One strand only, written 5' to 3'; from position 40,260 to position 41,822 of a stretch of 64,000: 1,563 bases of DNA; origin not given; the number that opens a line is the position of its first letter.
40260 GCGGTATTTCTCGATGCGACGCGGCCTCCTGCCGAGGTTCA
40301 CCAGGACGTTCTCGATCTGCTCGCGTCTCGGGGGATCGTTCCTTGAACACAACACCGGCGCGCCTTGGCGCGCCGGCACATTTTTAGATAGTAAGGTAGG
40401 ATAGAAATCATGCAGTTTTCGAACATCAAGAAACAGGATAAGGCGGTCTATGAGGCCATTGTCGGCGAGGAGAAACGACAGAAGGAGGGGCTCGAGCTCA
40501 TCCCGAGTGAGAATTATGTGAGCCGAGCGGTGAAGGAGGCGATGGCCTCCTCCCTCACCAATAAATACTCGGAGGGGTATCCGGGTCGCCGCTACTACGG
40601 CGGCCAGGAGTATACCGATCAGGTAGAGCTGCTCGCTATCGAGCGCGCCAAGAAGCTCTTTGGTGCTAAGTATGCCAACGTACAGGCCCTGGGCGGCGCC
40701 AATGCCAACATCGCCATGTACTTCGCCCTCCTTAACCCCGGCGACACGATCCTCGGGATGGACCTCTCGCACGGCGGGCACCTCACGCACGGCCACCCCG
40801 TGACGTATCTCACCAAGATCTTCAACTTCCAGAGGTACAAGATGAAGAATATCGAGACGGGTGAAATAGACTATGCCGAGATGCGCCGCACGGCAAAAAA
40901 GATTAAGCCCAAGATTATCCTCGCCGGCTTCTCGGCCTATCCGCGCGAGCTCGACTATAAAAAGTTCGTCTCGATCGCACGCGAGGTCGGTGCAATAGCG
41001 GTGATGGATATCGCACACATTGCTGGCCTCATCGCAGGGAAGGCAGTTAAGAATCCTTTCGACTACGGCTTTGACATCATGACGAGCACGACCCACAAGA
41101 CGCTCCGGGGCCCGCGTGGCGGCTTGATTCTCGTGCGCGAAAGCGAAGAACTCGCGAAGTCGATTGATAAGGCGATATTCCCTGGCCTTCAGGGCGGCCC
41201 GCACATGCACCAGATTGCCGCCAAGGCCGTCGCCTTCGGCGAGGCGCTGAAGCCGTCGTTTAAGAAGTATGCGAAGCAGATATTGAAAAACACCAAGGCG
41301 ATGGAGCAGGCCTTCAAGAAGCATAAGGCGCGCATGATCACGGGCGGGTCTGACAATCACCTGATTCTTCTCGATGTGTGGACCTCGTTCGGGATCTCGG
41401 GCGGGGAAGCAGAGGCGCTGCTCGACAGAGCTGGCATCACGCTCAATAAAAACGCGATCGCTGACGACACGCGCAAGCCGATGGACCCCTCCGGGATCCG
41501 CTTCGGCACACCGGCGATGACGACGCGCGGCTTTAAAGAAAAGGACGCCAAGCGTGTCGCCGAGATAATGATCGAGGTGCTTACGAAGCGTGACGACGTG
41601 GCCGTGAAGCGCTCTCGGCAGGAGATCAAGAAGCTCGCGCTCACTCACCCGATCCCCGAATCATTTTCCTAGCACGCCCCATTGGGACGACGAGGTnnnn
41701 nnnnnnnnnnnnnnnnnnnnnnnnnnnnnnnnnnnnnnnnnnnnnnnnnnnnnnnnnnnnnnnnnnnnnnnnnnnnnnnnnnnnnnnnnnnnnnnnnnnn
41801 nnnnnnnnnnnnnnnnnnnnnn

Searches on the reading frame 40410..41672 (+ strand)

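Call 87: search_protein_families(library=pfam, proteins=[window:40410-41672:+], max_evalue=0.001)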
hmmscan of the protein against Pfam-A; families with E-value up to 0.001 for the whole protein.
window:40410-41672:+ (420 aa): 3 families
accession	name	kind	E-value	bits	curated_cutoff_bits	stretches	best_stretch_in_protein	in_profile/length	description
PF00464.25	SHMT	-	8.2e-151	502.6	27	1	6-387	1-399/399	Serine hydroxymethyltransferase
PF00155.27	Aminotran_1_2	-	6.1e-10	39.3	19.7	1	74-327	45-313/361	Aminotransferase class I and II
PF01053.26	Cys_Met_Meta_PP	-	0.00018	20.6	27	1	81-254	62-224/381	Cys/Met metabolism PLP-dependent enzyme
